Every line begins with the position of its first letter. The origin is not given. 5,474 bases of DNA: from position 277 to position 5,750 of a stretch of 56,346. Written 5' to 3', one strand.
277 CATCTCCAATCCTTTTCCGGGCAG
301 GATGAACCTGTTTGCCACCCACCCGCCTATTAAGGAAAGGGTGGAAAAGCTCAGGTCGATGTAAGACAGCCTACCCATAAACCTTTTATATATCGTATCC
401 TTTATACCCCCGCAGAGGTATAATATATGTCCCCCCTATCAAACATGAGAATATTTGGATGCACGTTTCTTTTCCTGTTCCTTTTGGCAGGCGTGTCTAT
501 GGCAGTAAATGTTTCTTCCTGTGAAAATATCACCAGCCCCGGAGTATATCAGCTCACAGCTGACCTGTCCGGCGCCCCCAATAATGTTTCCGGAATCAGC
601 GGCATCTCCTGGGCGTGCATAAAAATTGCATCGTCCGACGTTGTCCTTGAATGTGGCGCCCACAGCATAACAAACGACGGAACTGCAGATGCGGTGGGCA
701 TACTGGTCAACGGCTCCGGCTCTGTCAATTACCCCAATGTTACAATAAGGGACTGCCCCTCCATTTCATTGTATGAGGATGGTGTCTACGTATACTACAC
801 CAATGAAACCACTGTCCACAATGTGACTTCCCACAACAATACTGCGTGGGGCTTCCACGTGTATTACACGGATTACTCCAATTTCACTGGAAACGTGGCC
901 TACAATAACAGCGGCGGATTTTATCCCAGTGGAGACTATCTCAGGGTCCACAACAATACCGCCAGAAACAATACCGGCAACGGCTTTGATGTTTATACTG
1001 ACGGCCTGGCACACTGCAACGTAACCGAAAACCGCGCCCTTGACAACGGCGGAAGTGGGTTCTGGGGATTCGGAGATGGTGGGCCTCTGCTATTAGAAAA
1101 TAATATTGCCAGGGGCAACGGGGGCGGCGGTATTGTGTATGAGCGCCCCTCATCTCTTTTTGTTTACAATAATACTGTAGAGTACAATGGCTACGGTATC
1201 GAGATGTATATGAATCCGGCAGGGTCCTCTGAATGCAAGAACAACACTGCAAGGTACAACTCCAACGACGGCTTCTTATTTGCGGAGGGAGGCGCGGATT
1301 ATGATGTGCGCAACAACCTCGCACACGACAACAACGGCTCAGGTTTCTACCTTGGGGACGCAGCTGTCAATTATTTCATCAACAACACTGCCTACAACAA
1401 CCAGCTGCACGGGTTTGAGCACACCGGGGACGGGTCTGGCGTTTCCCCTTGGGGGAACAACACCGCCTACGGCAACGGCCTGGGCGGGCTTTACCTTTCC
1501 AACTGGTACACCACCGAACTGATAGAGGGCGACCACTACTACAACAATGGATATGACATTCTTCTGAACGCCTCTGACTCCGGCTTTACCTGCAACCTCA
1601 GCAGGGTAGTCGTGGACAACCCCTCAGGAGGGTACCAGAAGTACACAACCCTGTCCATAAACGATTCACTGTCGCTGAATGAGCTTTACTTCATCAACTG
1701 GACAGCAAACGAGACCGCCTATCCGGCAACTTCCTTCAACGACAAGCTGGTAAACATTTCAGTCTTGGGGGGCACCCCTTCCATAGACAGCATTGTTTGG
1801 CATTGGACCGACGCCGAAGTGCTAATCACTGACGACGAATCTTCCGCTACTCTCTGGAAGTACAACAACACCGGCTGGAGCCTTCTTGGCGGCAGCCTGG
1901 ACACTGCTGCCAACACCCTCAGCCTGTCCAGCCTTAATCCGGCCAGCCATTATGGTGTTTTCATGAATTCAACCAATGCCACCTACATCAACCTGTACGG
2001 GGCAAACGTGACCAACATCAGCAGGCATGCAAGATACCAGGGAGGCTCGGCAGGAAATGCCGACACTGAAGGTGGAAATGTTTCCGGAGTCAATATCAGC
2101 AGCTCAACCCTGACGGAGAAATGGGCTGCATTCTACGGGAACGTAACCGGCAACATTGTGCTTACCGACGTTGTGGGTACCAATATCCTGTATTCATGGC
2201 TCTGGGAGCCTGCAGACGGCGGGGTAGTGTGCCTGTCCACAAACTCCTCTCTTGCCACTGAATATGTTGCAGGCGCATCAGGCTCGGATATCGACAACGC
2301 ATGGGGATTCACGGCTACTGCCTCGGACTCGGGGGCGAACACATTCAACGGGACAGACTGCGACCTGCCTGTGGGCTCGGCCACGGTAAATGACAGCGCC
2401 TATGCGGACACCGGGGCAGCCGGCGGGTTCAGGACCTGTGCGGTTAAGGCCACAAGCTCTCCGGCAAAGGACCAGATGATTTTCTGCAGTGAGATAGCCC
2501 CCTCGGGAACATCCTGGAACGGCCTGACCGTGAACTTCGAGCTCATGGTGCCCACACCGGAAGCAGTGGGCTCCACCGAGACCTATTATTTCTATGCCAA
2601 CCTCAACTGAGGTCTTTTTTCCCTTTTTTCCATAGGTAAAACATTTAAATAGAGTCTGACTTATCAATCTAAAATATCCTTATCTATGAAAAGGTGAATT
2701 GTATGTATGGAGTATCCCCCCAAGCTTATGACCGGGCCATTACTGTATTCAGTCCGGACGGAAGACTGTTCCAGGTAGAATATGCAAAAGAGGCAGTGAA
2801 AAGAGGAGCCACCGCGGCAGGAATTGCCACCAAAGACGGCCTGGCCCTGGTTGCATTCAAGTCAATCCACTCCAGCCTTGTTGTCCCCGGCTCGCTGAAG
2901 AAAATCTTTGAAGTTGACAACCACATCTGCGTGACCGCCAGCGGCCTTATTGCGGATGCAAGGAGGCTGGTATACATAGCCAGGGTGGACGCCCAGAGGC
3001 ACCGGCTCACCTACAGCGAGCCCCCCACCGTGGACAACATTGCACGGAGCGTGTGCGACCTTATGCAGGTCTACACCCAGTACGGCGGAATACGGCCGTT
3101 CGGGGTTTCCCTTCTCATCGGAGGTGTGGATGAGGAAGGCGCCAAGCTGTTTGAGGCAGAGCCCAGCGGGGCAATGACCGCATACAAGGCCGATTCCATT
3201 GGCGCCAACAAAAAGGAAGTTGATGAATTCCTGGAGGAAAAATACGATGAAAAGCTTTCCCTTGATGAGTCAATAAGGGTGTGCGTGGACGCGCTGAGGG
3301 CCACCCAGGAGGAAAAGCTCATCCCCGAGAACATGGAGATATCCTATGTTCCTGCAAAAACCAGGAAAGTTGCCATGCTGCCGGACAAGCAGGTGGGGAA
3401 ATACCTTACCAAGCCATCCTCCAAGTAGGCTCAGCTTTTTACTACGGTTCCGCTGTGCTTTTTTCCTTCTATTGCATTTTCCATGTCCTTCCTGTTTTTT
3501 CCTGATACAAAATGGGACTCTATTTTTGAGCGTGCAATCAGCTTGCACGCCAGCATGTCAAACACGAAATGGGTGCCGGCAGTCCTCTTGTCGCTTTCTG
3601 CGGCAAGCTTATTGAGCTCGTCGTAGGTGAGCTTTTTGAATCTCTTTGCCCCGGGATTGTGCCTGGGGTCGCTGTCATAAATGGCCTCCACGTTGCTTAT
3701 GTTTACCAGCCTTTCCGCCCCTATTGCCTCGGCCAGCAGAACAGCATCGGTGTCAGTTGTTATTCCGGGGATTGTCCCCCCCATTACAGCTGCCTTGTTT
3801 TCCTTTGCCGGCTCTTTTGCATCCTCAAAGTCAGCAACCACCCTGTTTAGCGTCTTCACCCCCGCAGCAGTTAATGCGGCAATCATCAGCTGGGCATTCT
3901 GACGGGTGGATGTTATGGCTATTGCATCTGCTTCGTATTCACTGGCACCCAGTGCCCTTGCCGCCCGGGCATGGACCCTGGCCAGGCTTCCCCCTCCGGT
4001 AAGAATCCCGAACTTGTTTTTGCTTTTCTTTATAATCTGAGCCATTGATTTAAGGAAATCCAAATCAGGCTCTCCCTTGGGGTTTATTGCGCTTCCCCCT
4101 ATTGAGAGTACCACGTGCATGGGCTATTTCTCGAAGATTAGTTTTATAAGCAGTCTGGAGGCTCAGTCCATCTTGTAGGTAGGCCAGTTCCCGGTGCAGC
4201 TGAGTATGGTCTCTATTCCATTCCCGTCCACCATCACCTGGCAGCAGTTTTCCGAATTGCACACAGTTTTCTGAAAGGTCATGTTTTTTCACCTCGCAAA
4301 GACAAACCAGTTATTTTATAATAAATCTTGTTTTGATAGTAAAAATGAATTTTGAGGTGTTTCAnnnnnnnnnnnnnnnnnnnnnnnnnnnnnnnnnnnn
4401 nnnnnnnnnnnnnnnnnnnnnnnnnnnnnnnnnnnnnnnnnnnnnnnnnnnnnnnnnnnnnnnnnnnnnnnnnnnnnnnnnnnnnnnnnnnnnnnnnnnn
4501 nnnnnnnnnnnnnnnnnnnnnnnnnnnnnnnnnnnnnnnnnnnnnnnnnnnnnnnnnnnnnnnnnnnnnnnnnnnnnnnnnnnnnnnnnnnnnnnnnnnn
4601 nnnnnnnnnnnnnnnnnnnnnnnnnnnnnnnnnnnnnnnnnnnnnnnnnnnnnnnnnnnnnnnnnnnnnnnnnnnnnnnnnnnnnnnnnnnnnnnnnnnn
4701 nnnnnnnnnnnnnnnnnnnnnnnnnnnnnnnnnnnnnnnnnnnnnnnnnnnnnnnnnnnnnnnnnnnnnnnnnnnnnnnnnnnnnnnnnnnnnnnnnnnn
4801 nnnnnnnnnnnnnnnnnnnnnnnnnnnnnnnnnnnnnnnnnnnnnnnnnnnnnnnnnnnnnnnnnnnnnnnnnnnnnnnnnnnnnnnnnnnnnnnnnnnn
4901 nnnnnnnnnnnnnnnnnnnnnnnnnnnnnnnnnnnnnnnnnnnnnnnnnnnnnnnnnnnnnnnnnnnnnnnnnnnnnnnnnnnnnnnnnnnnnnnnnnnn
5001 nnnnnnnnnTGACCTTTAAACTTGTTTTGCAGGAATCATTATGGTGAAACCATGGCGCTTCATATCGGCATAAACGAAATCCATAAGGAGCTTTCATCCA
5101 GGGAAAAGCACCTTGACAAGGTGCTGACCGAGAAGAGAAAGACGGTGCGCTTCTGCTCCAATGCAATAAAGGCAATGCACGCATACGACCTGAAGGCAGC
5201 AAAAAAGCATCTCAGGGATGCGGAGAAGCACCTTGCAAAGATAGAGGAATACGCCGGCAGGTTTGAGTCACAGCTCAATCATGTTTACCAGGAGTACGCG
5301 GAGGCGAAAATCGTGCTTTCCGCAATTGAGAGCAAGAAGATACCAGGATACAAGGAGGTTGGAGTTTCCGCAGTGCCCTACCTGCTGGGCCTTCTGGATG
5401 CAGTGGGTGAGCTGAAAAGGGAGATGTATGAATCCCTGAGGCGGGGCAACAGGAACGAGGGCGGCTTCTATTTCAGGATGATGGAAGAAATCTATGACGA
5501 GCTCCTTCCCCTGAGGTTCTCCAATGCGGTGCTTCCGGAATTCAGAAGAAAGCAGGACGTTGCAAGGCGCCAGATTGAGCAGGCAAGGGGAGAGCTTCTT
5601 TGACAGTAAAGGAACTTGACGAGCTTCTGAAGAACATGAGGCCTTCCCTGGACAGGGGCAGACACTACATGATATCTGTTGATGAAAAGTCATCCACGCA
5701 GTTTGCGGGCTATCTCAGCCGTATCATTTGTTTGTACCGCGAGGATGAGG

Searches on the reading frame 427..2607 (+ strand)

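Call 52: search_protein_families(library=pfam, max_evalue=0.000001, proteins=[window:427-2607:+])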
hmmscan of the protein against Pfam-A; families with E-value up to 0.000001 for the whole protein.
window:427-2607:+ (727 aa): 2 families
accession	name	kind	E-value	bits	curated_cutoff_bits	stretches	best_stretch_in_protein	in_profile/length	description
PF13229.12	Beta_helix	-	4.6e-25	88.5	25.9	2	172-321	11-157/158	Right handed beta helix region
PF05048.19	NosD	-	8.2e-14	52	23.6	1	90-229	17-148/212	Periplasmic copper-binding protein (NosD)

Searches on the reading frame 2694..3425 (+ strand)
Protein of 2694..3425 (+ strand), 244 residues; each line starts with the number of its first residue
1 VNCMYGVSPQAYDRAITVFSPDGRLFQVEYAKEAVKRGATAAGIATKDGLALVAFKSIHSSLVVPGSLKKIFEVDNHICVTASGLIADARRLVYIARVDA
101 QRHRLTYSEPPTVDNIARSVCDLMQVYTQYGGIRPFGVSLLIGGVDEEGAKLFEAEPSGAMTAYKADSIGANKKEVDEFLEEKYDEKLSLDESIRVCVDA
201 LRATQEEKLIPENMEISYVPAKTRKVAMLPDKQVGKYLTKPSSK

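Call 52: search_protein_families(library=pfam, max_evalue=0.000001, proteins=[window:2694-3425:+])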
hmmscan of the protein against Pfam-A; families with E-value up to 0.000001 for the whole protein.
window:2694-3425:+ (244 aa): 2 families
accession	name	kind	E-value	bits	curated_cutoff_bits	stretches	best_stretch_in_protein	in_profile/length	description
PF00227.31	Proteasome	-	4.7e-50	170.3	22.4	1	35-218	1-188/189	Proteasome subunit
PF10584.14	Proteasome_A_N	-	2.9e-14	52.9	27.7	1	12-34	1-23/23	Proteasome subunit A N-terminal signature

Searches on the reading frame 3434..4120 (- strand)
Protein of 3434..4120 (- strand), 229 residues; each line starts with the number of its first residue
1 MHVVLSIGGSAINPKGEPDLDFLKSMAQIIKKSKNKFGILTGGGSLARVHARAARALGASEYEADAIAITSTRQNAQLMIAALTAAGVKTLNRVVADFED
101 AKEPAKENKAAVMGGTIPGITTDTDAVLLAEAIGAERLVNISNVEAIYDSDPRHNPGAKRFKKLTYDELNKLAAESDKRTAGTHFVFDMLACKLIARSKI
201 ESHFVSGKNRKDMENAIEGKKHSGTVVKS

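Call 52: search_protein_families(library=pfam, max_evalue=0.000001, proteins=[window:3434-4120:-])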
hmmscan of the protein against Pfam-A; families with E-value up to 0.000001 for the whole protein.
window:3434-4120:- (229 aa): 1 family
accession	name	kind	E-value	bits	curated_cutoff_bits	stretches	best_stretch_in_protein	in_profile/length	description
PF00696.33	AA_kinase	-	5.7e-30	105.2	24.9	1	2-205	2-233/234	Amino acid kinase family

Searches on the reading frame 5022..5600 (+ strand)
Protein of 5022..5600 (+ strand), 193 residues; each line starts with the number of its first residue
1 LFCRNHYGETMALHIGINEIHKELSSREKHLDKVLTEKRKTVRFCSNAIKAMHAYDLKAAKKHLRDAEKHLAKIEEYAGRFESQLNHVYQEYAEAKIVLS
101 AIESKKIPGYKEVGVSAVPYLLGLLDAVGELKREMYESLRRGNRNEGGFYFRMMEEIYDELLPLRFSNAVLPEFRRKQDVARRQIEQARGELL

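Call 52: search_protein_families(library=pfam, max_evalue=0.000001, proteins=[window:5022-5600:+])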
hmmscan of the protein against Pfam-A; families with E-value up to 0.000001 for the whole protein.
window:5022-5600:+ (193 aa): 1 family
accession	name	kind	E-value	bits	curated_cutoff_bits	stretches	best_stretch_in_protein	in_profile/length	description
PF01997.21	Translin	-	4.1e-08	33.9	25.9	1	29-186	18-192/205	Translin family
